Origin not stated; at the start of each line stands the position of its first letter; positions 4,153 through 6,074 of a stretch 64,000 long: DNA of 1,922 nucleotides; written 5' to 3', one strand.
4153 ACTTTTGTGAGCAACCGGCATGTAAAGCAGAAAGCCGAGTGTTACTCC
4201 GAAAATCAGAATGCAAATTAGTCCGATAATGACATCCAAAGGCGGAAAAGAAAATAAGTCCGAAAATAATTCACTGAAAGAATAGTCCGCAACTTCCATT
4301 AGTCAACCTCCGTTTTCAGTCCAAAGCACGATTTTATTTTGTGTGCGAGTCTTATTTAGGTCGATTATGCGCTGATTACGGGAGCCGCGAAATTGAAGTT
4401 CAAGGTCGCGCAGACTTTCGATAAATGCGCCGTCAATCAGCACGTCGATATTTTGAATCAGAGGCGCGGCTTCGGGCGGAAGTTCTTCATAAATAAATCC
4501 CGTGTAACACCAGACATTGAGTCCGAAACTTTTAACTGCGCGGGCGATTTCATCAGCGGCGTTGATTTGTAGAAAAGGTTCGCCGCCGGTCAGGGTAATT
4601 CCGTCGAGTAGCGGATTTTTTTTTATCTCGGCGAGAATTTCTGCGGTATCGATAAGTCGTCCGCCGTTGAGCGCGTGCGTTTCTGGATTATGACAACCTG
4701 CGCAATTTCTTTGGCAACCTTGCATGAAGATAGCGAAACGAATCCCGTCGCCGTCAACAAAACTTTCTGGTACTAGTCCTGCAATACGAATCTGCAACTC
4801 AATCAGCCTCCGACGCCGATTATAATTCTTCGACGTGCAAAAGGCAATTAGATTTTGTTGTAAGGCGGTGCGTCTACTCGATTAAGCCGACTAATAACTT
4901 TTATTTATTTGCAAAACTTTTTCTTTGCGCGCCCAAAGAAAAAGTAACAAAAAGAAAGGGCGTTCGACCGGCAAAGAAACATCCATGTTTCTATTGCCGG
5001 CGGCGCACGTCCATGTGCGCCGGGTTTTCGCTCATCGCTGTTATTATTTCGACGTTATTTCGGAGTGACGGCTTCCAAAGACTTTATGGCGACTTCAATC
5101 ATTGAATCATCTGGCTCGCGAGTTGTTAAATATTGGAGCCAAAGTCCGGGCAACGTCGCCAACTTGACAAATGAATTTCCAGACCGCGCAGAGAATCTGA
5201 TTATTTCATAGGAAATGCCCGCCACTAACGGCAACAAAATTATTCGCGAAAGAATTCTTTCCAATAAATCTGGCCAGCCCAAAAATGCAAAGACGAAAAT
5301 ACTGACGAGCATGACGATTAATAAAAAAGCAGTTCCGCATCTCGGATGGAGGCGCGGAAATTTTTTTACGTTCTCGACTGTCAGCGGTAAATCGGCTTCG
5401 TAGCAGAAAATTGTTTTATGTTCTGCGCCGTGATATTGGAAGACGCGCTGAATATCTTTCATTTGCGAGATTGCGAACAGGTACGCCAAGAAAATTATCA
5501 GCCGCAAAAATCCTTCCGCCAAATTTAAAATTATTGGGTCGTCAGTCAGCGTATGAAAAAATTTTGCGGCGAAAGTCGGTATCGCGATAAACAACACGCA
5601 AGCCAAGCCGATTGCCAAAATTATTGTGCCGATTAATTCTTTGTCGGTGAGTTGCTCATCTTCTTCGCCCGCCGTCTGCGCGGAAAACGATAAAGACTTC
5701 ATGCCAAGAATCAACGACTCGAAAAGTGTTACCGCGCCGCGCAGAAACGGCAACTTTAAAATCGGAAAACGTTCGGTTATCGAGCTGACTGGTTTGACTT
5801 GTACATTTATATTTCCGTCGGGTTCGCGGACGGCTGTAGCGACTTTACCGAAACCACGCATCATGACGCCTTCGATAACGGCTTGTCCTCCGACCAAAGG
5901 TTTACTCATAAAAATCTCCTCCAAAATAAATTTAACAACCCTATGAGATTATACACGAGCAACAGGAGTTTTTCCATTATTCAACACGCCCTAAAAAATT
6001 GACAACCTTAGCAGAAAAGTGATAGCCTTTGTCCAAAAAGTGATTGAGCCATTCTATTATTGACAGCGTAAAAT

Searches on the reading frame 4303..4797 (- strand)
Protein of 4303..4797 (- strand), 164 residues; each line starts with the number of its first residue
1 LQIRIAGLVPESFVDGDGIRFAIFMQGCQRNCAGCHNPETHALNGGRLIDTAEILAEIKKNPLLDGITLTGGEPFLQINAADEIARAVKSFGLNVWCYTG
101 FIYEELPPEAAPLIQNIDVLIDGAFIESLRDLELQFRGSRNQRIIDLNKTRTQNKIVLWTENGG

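Call 82: search_protein_families(library=pfam, proteins=[window:4303-4797:-], max_evalue=0.00001)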
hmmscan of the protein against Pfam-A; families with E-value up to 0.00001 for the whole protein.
window:4303-4797:- (164 aa): 2 families
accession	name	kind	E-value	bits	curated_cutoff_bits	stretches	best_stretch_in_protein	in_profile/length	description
PF13353.11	Fer4_12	-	3.1e-37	128.3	22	1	14-145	1-137/137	4Fe-4S single cluster domain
PF04055.27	Radical_SAM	-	3.2e-10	40.9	29.5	1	23-90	2-72/166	Radical SAM superfamily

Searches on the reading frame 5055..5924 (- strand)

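Call 82: search_protein_families(library=pfam, proteins=[window:5055-5924:-], max_evalue=0.00001)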
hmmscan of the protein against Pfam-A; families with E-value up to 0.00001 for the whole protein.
window:5055-5924:- (289 aa): 2 families
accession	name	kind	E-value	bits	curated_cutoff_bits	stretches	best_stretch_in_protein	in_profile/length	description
PF07136.16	DUF1385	-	4.2e-95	317.8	22.1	1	58-287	1-225/227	Protein of unknown function (DUF1385)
PF01554.23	MatE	-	1.2e-06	28.8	24.9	1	78-154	53-129/161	MatE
